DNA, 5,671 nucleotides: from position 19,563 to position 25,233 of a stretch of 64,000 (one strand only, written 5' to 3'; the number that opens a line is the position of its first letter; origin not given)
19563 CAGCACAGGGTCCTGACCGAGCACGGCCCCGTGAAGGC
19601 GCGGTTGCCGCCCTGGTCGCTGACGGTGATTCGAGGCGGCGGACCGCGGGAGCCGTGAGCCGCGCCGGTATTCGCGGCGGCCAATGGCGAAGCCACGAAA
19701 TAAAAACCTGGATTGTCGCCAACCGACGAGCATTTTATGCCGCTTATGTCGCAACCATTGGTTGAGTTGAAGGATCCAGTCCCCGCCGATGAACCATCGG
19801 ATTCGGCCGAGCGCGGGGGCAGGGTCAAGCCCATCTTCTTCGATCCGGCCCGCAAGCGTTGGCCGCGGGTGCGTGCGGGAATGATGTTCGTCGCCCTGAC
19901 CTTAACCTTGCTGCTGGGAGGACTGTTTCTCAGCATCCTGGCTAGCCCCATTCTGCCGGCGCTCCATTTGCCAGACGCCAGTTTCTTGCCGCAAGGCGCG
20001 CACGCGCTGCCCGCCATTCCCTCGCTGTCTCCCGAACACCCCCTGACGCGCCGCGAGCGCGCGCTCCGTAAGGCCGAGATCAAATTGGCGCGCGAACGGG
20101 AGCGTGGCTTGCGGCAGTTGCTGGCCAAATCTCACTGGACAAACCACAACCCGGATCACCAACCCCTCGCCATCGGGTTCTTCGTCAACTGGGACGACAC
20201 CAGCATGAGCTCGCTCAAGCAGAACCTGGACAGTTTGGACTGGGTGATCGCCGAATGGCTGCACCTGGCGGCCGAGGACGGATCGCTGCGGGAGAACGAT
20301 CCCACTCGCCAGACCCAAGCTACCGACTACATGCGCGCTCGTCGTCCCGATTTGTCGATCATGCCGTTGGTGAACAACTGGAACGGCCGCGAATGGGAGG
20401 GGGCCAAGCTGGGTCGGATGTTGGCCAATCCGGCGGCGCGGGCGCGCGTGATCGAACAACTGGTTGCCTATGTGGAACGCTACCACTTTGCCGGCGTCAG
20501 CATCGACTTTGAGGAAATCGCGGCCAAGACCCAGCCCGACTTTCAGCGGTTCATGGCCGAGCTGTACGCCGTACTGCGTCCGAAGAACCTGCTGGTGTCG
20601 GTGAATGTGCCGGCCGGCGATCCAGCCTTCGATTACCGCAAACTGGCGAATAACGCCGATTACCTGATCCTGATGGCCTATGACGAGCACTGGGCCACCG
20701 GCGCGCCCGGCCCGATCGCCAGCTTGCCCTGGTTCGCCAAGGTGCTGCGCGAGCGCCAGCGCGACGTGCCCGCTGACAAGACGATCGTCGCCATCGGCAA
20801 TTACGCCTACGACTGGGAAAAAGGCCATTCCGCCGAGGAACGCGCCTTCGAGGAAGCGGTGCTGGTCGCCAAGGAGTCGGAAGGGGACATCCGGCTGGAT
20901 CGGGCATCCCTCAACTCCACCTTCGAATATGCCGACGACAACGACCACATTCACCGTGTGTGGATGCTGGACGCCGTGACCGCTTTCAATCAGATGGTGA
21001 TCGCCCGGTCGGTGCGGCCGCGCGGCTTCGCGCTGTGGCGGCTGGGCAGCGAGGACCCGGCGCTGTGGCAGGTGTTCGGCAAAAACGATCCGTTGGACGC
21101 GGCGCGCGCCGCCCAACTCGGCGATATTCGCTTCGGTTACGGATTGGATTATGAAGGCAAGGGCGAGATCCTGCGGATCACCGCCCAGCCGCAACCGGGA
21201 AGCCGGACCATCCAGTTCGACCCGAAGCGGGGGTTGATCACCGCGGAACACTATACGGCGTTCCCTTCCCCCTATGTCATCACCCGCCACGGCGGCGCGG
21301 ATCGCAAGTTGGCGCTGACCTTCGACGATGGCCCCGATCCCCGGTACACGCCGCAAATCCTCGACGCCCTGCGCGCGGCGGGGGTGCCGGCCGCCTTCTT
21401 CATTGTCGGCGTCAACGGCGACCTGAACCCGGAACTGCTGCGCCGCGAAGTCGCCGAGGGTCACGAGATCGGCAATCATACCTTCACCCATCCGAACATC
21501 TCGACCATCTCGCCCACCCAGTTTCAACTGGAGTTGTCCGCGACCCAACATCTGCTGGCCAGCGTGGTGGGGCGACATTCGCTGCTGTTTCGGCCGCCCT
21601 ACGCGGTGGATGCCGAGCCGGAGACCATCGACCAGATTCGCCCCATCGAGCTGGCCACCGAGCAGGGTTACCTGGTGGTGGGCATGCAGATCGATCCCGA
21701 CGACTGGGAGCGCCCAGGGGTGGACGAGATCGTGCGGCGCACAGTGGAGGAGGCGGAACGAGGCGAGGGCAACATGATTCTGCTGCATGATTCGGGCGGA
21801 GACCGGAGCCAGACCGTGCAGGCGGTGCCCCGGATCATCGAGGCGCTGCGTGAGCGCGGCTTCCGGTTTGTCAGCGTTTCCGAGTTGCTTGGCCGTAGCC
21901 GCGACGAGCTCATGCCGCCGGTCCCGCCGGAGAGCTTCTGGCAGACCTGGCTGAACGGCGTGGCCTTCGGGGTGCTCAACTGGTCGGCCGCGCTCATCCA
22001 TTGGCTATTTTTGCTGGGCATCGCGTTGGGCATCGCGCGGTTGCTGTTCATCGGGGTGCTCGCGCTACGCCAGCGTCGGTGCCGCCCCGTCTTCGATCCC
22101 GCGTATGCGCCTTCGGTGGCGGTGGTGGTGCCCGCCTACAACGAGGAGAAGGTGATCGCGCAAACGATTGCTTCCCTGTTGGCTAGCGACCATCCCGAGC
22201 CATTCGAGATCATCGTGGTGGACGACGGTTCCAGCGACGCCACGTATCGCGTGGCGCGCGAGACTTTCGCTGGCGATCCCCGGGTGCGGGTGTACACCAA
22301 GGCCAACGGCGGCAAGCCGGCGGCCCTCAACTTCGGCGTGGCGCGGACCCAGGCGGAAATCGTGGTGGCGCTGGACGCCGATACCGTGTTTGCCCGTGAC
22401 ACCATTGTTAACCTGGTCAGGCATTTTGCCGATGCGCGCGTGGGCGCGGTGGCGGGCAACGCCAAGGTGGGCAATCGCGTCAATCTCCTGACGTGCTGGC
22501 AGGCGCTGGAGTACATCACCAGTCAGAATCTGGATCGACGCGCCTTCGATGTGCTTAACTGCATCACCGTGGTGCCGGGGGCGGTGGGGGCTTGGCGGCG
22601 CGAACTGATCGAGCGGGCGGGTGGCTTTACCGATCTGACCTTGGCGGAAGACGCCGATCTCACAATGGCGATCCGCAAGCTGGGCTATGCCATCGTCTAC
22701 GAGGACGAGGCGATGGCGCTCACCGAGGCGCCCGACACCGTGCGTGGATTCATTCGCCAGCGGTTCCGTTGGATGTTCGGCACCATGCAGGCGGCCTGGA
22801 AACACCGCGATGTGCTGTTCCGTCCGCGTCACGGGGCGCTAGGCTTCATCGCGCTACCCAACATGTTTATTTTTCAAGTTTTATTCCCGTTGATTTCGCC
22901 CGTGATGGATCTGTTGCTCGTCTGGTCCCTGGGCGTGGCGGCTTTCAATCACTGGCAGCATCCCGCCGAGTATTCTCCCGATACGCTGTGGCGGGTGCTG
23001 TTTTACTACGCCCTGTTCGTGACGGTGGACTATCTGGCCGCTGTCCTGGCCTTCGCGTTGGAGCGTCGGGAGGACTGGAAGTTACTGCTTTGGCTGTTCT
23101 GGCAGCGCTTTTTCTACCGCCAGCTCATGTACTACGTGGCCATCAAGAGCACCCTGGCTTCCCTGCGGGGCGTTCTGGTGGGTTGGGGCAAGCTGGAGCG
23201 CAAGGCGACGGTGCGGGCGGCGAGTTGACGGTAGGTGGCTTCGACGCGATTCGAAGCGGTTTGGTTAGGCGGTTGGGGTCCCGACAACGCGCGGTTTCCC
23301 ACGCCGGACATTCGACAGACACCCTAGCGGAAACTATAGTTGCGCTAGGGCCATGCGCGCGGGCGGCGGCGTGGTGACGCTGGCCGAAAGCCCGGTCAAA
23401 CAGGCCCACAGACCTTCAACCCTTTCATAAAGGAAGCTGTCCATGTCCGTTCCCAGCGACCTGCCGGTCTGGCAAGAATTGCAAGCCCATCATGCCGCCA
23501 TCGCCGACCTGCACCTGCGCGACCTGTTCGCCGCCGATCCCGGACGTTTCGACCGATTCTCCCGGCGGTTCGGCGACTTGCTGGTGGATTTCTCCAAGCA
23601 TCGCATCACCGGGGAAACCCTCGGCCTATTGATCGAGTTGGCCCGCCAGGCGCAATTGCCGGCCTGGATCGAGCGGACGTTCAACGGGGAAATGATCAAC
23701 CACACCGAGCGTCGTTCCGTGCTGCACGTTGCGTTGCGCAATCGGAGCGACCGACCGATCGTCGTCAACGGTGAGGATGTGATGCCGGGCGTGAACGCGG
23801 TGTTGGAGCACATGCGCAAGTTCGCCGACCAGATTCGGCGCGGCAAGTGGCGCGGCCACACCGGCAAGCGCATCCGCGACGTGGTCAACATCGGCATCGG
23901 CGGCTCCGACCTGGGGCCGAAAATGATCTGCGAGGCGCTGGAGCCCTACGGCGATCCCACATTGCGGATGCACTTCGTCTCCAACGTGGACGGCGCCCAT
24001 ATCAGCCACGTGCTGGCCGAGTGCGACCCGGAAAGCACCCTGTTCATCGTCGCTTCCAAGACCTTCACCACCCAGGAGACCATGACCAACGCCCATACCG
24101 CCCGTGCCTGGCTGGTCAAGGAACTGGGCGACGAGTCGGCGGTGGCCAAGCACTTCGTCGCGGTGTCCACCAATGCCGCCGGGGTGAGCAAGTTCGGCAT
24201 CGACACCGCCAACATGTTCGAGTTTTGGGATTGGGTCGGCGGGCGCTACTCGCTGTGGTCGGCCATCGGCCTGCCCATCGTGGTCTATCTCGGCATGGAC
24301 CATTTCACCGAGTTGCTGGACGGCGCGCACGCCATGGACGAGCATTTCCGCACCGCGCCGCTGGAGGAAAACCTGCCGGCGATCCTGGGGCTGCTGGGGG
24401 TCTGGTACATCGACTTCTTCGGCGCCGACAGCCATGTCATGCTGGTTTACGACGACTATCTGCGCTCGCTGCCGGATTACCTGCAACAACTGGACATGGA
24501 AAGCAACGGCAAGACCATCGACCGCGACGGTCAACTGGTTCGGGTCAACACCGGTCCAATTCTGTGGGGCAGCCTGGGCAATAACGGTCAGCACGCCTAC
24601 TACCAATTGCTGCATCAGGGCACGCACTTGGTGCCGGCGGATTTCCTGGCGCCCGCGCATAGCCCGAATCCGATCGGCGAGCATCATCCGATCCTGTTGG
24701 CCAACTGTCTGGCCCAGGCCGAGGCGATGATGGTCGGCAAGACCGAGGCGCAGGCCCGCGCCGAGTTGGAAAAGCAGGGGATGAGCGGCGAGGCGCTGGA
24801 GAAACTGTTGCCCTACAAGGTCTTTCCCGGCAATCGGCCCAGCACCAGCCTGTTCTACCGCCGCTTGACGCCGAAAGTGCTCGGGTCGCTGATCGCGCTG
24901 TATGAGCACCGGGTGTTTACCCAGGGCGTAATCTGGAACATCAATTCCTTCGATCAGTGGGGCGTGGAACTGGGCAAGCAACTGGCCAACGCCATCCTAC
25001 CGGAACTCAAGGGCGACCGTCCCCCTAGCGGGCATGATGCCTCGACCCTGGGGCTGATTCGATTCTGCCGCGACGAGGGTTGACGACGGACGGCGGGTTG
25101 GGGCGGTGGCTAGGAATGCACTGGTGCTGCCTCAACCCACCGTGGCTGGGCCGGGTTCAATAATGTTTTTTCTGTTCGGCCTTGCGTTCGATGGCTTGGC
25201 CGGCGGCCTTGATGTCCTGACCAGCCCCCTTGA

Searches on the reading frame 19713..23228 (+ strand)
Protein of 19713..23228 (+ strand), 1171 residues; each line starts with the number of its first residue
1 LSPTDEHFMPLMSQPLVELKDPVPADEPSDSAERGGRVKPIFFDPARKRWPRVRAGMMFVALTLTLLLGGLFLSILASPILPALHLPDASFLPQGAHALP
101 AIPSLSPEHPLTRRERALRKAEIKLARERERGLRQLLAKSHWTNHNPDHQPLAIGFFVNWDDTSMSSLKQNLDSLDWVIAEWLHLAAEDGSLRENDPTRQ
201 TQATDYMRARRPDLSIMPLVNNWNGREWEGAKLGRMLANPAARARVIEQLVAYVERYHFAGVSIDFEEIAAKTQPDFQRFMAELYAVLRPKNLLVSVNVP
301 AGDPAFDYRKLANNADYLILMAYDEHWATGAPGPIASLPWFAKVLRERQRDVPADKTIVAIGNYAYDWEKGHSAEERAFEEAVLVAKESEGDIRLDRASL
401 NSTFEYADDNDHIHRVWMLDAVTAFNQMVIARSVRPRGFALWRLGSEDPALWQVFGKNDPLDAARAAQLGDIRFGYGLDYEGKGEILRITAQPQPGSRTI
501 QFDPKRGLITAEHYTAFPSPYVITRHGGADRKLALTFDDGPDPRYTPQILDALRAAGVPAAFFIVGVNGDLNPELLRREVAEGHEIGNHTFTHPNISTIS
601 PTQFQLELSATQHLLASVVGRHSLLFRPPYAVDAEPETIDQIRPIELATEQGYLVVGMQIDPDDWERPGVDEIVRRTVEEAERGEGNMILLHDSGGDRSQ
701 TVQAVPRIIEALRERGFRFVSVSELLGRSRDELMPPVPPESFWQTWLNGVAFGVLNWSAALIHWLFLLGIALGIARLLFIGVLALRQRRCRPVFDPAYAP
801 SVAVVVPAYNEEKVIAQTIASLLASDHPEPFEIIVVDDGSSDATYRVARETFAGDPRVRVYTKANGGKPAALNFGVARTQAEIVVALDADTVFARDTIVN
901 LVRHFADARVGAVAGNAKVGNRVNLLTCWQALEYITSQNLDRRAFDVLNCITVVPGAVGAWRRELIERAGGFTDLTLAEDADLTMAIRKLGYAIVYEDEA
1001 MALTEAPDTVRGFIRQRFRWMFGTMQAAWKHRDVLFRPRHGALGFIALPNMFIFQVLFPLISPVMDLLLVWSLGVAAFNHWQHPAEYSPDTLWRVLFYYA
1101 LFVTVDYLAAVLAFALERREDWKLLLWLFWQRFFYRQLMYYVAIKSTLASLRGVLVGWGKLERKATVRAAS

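Call 82: search_protein_families(library=pfam, proteins=[window:19713-23228:+], max_evalue=0.001)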
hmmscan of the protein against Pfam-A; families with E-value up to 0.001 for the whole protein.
window:19713-23228:+ (1171 aa): 8 families
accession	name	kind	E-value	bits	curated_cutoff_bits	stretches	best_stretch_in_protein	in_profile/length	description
PF13641.12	Glyco_tranf_2_3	-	1.1e-34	120.9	27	1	800-1023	1-230/230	Glycosyltransferase like family 2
PF00535.33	Glycos_transf_2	-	2.3e-31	109.4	23.3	1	804-929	2-127/168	Glycosyl transferase family 2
PF01522.26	Polysacc_deac_1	-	3.4e-31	108.2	23.1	1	530-631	6-106/124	Polysaccharide deacetylase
PF00704.34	Glyco_hydro_18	-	1e-23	84.9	29.6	1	154-445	3-315/317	Glycosyl hydrolases family 18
PF13632.12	Glyco_trans_2_3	-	2.1e-20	73.9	27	1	883-1071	1-183/198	Glycosyl transferase family group 2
PF13506.12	Glyco_transf_21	-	3.6e-15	56.3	21.7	1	868-1020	18-172/174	Glycosyl transferase family 21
PF03142.21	Chitin_synth_2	-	6.2e-09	35.5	27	1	875-964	196-287/527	Chitin synthase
PF10111.15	Glyco_tranf_2_2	-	1e-05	25.6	27.3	1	804-900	2-101/276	Glycosyltransferase like family 2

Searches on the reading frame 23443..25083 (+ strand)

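Call 82: search_protein_families(library=pfam, proteins=[window:23443-25083:+], max_evalue=0.001)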
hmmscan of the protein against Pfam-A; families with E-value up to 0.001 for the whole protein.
window:23443-25083:+ (546 aa): 1 family
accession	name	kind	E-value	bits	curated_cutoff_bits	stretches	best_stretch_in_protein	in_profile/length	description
PF00342.24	PGI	-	8.2e-223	740.8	22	1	49-539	1-486/486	Phosphoglucose isomerase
